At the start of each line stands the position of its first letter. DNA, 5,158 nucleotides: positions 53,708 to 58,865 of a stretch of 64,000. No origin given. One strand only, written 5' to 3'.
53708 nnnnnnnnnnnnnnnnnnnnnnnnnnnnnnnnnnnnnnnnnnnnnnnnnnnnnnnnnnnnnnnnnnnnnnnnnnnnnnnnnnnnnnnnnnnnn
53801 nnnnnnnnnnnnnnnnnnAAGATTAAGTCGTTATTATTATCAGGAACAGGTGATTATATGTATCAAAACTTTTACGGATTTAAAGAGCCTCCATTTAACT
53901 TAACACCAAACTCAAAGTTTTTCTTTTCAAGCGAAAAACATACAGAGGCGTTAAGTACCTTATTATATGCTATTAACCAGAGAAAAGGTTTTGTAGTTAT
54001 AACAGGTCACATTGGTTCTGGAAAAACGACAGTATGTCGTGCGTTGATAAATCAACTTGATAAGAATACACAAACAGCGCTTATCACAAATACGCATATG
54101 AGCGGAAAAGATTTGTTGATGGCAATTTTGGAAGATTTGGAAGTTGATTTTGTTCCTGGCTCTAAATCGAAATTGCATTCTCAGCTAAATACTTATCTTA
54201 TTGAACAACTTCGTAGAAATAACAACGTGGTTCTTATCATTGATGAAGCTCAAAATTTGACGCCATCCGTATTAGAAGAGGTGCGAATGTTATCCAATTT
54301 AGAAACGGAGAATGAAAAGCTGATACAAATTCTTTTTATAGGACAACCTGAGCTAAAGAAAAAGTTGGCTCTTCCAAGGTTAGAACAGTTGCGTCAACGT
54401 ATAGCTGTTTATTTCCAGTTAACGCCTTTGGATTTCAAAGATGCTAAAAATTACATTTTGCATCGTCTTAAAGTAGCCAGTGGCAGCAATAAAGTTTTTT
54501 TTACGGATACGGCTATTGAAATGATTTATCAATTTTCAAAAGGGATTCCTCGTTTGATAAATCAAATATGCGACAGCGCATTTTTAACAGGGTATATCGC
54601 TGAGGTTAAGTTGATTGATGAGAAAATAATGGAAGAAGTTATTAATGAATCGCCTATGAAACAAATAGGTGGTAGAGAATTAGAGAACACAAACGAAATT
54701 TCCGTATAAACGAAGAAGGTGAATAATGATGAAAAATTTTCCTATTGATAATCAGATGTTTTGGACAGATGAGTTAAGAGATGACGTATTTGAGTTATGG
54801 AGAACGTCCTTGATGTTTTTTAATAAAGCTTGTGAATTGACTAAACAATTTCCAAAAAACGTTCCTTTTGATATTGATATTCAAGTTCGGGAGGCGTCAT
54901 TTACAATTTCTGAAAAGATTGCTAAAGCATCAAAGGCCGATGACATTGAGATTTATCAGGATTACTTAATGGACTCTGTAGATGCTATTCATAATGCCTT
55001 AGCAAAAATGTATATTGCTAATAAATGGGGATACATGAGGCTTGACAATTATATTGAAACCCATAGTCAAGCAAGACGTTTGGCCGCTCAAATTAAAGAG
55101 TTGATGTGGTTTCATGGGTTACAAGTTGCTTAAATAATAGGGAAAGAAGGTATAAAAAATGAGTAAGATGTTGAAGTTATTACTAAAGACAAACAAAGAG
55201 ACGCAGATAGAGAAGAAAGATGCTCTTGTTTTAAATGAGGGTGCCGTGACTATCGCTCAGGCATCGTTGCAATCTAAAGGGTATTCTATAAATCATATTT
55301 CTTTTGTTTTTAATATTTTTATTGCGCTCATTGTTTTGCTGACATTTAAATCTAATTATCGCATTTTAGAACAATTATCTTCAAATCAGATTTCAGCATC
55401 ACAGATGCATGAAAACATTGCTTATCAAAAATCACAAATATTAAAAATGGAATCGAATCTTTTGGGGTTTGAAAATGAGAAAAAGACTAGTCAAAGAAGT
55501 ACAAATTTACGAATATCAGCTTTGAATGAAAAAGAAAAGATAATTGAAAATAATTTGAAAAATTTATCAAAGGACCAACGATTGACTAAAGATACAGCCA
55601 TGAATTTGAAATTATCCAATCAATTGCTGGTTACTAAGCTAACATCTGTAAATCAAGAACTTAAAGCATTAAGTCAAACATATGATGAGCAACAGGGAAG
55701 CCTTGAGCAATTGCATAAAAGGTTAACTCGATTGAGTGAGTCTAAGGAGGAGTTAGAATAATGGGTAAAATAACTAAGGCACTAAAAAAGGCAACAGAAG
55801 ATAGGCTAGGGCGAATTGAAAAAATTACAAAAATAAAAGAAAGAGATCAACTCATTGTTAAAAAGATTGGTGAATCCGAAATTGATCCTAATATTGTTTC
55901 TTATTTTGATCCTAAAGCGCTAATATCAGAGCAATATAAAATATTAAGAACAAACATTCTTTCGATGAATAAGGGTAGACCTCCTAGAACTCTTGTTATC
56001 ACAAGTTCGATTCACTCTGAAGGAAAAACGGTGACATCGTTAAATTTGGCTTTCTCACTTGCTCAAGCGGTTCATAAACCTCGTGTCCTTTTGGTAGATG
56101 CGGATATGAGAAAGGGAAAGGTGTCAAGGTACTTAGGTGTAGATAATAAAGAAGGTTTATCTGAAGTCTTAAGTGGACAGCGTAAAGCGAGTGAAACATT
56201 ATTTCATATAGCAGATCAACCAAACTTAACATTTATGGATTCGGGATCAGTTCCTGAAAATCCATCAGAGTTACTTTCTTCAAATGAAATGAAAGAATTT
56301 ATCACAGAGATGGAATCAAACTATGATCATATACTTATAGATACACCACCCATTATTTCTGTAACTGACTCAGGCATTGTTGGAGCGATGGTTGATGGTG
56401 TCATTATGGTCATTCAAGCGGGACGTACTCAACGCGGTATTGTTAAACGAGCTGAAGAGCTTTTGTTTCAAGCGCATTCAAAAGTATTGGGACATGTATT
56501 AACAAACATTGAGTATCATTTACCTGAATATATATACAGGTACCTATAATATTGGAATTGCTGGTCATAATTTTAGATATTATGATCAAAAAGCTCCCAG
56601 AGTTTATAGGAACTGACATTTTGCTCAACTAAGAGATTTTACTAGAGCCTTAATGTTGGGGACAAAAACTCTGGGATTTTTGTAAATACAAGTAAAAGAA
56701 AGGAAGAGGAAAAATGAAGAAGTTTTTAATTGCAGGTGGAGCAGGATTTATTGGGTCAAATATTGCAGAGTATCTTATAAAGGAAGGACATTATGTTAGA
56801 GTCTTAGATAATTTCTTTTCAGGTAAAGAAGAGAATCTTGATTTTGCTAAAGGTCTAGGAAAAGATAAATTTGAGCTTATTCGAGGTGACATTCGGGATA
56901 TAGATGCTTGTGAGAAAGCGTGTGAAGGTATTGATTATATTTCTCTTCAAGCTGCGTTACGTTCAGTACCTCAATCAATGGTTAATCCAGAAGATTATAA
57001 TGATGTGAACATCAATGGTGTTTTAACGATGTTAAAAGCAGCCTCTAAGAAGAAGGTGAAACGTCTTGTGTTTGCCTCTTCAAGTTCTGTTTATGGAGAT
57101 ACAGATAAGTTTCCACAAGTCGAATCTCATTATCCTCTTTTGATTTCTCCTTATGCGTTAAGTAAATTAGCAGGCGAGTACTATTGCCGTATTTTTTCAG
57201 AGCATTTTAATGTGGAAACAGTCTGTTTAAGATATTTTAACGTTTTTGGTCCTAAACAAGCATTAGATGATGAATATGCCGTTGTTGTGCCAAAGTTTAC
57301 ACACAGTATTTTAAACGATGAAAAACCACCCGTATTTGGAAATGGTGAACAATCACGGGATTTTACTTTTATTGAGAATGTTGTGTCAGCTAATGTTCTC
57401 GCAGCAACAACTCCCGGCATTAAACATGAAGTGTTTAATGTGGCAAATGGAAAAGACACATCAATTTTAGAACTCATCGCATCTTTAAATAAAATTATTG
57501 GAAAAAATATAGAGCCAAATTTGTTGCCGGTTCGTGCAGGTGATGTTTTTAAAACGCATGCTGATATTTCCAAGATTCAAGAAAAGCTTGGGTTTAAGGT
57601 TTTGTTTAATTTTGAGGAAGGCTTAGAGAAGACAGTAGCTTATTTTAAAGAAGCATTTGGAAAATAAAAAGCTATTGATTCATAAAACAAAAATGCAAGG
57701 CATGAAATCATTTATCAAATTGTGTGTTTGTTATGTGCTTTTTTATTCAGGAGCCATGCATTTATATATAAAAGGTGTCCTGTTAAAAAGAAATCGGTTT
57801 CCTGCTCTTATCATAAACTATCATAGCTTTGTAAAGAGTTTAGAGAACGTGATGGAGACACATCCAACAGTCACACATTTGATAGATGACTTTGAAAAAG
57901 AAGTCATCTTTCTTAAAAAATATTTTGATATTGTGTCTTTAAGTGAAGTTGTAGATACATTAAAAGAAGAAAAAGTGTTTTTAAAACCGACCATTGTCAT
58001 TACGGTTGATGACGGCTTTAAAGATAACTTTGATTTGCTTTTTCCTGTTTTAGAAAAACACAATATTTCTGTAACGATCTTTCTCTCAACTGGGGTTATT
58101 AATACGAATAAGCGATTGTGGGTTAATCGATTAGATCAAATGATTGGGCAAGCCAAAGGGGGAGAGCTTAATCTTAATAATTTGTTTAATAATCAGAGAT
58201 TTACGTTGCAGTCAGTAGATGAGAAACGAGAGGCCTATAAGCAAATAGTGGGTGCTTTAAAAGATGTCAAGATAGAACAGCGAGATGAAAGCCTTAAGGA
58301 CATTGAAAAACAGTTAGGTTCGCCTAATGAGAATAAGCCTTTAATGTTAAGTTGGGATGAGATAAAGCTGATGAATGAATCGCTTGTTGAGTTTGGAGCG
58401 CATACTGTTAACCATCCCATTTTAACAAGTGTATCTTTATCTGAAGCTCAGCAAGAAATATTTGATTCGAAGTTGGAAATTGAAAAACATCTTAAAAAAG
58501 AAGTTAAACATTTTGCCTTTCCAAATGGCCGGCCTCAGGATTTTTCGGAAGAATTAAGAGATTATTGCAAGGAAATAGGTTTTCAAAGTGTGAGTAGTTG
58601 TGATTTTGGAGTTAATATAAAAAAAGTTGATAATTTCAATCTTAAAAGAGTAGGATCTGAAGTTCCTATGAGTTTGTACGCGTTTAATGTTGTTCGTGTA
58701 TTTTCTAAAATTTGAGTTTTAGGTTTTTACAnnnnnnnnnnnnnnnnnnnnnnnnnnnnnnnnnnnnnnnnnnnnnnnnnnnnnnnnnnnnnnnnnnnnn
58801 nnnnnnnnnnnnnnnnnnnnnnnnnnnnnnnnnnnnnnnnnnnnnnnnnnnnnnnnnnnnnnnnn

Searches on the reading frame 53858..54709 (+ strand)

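Call 10: search_protein_families(library=pfam, proteins=[window:53858-54709:+], max_evalue=0.001)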
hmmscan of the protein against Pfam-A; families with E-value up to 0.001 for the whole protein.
window:53858-54709:+ (283 aa): 27 families (the best 25 are shown)
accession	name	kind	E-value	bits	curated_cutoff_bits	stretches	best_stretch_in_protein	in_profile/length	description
PF13401.12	AAA_22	-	4e-29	102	27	1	41-170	3-130/130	AAA domain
PF13191.12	AAA_16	-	2.1e-12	48.3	32.6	1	23-151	3-161/167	AAA ATPase domain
PF01637.24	ATPase_2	-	8.4e-08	32.7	33.2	1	37-236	13-224/225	ATPase domain predominantly from Archaea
PF09848.15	SLFN-g3_helicase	-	2.8e-07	30.6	24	1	45-136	3-93/354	Schlafen group 3, DNA/RNA helicase domain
PF20703.3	nSTAND1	-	3.1e-07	30.8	27.1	1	18-152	12-148/379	Novel STAND NTPase 1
PF13173.12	AAA_14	-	5.7e-07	30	27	1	45-194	4-126/129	AAA domain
PF25199.1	nSTAND_NTPase5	-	1e-06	29.1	34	1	32-136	29-110/145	Novel STAND NTPase 5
PF13245.12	AAA_19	-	2e-06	28.4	25.1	1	42-162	10-124/134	AAA domain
PF00004.35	AAA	-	5.1e-06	27.4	21.2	1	47-150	2-90/131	ATPase family associated with various cellular activities (AAA)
PF02492.25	cobW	-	7.7e-06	26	20.7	1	46-80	3-37/180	CobW/HypB/UreG, nucleotide-binding domain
PF20720.3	nSTAND3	-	9.6e-06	25.8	27.2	1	39-72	13-46/155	Novel STAND NTPase 3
PF00437.27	T2SSE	-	2.1e-05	23.8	24.9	1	30-72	129-171/370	Type II/IV secretion system protein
PF05621.17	TniB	-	2.2e-05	24.4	22.4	1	30-167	21-166/189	Bacterial TniB protein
PF02367.23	TsaE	-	5.5e-05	23.6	26.6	1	24-70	2-48/128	Threonylcarbamoyl adenosine biosynthesis protein TsaE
PF14532.12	Sigma54_activ_2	-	6.9e-05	23.5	25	1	30-172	8-117/138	Sigma-54 interaction domain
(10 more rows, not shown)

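Call 13: search_protein_families(library=ncbifam, proteins=[window:53858-54709:+], max_evalue=0.001)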
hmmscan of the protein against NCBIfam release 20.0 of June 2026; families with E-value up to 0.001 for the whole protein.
window:53858-54709:+ (283 aa): 15 families
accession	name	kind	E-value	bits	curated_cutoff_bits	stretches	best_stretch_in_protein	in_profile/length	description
TIGR03015.1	pepcterm_ATPase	hypoth_equivalog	1.2e-88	297.1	324.5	1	1-264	1-265/269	XrtA/PEP-CTERM system-associated ATPase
TIGR01420.1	pilT_fam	subfamily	4.5e-06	26.1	319.1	1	34-77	113-156/343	PilT/PilU family type 4a pilus ATPase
NF041000.1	ATPase_ComGA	equivalog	1.4e-05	24.3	300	1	30-77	115-162/267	competence type IV pilus ATPase ComGA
TIGR04520.1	ECF_ATPase_1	equivalog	2.9e-05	23.6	315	1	21-91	8-76/269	energy-coupling factor transporter ATPase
TIGR00959.1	ffh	equivalog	4.7e-05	22.4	473.2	1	40-135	96-195/428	signal recognition particle protein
TIGR02788.1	VirB11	equivalog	0.00021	20.4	249.95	1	31-78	133-179/308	P-type DNA transfer ATPase VirB11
TIGR02928.1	TIGR02928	subfamily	0.00027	19.9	181.3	1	40-154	37-166/366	orc1/cdc6 family replication initiation protein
TIGR00150.1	T6A_YjeE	equivalog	0.00032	20.6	60.1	1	24-72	3-51/135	tRNA (adenosine(37)-N6)-threonylcarbamoyltransferase complex ATPase subunit type 1 TsaE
TIGR02533.1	type_II_gspE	equivalog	0.00039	19.2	630.25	1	30-75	230-275/486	type II secretion system ATPase GspE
TIGR02782.1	TrbB_P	equivalog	0.00041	19.7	304.55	1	31-73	125-166/303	P-type conjugative transfer ATPase TrbB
TIGR02673.1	FtsE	equivalog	0.00058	19.6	264.85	0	26-79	12-64/214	cell division ATP-binding protein FtsE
TIGR04521.1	ECF_ATPase_2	equivalog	0.00058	19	330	0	26-76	15-63/279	energy-coupling factor transporter ATPase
TIGR00073.1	hypB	equivalog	0.00065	19.2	121.2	1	47-134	34-122/217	hydrogenase nickel incorporation protein HypB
NF010158.0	PRK13637.1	equivalog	0.00082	18.6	390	0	29-86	20-76/287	energy-coupling factor transporter ATPase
TIGR02538.1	type_IV_pilB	equivalog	0.00085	18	675.65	0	31-72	304-345/564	type IV-A pilus assembly ATPase PilB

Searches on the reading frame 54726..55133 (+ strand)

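Call 11: search_protein_families(library=pfam, proteins=[window:54726-55133:+], max_evalue=0.001)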
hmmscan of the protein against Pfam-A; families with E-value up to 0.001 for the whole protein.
window:54726-55133:+ (135 aa): 1 family
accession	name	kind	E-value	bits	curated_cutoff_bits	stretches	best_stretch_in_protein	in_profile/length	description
PF05635.17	23S_rRNA_IVP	-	8e-09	36.1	33.8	1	23-124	4-105/106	23S rRNA-intervening sequence protein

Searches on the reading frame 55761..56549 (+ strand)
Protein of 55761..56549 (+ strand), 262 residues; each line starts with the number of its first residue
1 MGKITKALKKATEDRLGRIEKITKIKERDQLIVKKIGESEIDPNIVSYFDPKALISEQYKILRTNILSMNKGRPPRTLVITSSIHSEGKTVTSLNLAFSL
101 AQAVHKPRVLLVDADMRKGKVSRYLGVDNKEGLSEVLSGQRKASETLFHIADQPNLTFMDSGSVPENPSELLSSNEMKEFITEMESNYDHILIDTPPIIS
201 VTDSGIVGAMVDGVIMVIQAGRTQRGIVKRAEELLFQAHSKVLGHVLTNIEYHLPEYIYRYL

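Call 11: search_protein_families(library=pfam, proteins=[window:55761-56549:+], max_evalue=0.001)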
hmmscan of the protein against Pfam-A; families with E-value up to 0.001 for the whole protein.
window:55761-56549:+ (262 aa): 4 families
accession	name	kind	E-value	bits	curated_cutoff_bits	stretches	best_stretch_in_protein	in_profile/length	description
PF13614.12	AAA_31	-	1.1e-12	48.7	27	1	88-220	14-149/177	AAA domain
PF10609.15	ParA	-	9e-07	29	27.1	1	80-253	8-177/246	NUBPL iron-transfer P-loop NTPase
PF01656.29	CbiA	-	4.2e-05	24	25.4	1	86-173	9-54/125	CobQ/CobB/MinD/ParA nucleotide binding domain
PF09140.17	MipZ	-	5.7e-05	23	20.7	1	84-197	9-109/262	ATPase MipZ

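Call 13: search_protein_families(library=ncbifam, proteins=[window:55761-56549:+], max_evalue=0.001)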
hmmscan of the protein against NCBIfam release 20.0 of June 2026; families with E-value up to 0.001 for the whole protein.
window:55761-56549:+ (262 aa): 9 families
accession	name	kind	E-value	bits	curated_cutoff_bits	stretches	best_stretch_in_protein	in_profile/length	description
TIGR01007.1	eps_fam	subfamily_domain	1.1e-48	165.5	108.05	1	57-260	1-201/204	polysaccharide biosynthesis tyrosine autokinase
TIGR03018.1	pepcterm_TyrKin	hypoth_equivalog_domain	4e-43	147.2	230.65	1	48-236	4-197/207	XrtA-associated tyrosine autokinase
NF008568.0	PRK11519.1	equivalog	2.6e-35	121.8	1068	1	34-219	485-667/720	tyrosine-protein kinase Wzc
NF007350.0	PRK09841.1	equivalog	1.3e-31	109.5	1248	1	50-250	506-703/726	tyrosine-protein kinase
TIGR01005.1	eps_transp_fam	subfamily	2.2e-31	108.9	411.7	1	50-252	521-720/754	exopolysaccharide transport protein family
TIGR03029.1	EpsG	equivalog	9.3e-29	100.4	313.8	1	36-248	64-273/274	chain length determinant protein tyrosine kinase EpsG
TIGR01968.1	minD_bact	equivalog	4e-12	46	212.9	1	77-202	3-126/261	septum site-determining protein MinD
TIGR01969.1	minD_arch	subfamily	2e-08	33.8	201.75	1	77-201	2-122/251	cell division ATPase MinD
NF041546.1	ParA_partition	equivalog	5.5e-07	29.3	180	0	173-220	62-108/203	ParA family partition ATPase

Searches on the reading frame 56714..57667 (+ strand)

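Call 11: search_protein_families(library=pfam, proteins=[window:56714-57667:+], max_evalue=0.001)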
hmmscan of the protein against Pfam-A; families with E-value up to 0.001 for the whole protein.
window:56714-57667:+ (317 aa): 9 families
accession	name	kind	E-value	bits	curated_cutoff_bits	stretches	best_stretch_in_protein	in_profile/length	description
PF01370.27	Epimerase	-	6e-57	193.3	20.9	1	5-244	2-240/240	NAD dependent epimerase/dehydratase family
PF16363.11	GDP_Man_Dehyd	-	1.2e-50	173.4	27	1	5-307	1-332/332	GDP-mannose 4,6 dehydratase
PF01073.25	3Beta_HSD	-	3.5e-27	95.6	22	1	5-232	1-230/280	3-beta hydroxysteroid dehydrogenase/isomerase family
PF02719.21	Polysacc_synt_2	-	6.1e-16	58.9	20.2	1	5-267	2-252/293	Polysaccharide biosynthesis protein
PF13460.12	NAD_binding_10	-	6.4e-09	36.4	27.2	1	8-155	1-128/184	NAD(P)H-binding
PF05368.20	NmrA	-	1e-07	32.3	27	1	2-136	3-121/298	NmrA-like family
PF04321.23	RmlD_sub_bind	-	3.5e-06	26.7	27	1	3-178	2-152/287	RmlD substrate binding domain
PF00106.31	adh_short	-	7.9e-06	25.9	26.6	1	4-113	3-122/195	short chain dehydrogenase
PF07993.18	NAD_binding_4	-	0.00015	21.5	20.1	0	51-179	61-209/258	Male sterility protein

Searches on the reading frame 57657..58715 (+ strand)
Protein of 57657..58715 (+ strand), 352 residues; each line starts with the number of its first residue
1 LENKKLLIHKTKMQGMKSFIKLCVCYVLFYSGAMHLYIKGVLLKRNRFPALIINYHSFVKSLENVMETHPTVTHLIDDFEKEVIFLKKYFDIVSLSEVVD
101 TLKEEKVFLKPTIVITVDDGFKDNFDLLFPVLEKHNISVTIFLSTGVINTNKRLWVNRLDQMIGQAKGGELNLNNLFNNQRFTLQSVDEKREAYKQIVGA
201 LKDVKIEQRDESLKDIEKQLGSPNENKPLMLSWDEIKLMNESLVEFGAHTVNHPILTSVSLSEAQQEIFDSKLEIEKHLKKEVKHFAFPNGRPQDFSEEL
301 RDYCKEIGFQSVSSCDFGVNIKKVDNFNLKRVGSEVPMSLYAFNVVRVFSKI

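Call 11: search_protein_families(library=pfam, proteins=[window:57657-58715:+], max_evalue=0.001)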
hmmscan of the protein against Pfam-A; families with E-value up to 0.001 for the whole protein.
window:57657-58715:+ (352 aa): 1 family
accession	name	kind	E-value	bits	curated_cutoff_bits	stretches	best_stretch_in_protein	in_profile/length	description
PF01522.26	Polysacc_deac_1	-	1.7e-20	73.7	23.1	1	110-311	6-123/124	Polysaccharide deacetylase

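Call 13: search_protein_families(library=ncbifam, proteins=[window:57657-58715:+], max_evalue=0.001)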
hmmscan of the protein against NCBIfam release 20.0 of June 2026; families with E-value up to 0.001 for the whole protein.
window:57657-58715:+ (352 aa): 6 families
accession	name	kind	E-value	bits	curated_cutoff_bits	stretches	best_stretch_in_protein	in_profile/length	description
TIGR03938.2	deacetyl_PgaB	equivalog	1.6e-11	43.2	321.9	1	51-157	4-110/621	poly-beta-1,6-N-acetyl-D-glucosamine N-deacetylase PgaB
TIGR03933.1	PIA_icaB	equivalog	1.7e-07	31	248.35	1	77-221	38-178/245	intercellular adhesin biosynthesis polysaccharide N-deacetylase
TIGR02884.1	spore_pdaA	equivalog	9.6e-07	28.7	298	1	235-312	81-156/224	delta-lactam-biosynthetic de-N-acetylase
TIGR02764.1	spore_ybaN_pdaB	equivalog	5e-06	26.4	237.4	1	236-313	51-125/191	polysaccharide deacetylase family sporulation protein PdaB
TIGR02873.1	spore_ylxY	hypoth_equivalog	1.8e-05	24.1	391.5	0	237-294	131-188/268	probable sporulation protein, polysaccharide deacetylase family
NF045820.1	PgAcgDacpgdA_Strep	equivalog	0.00012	21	800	1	236-291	313-368/463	peptidoglycan-N-acetylglucosamine deacetylase PgdA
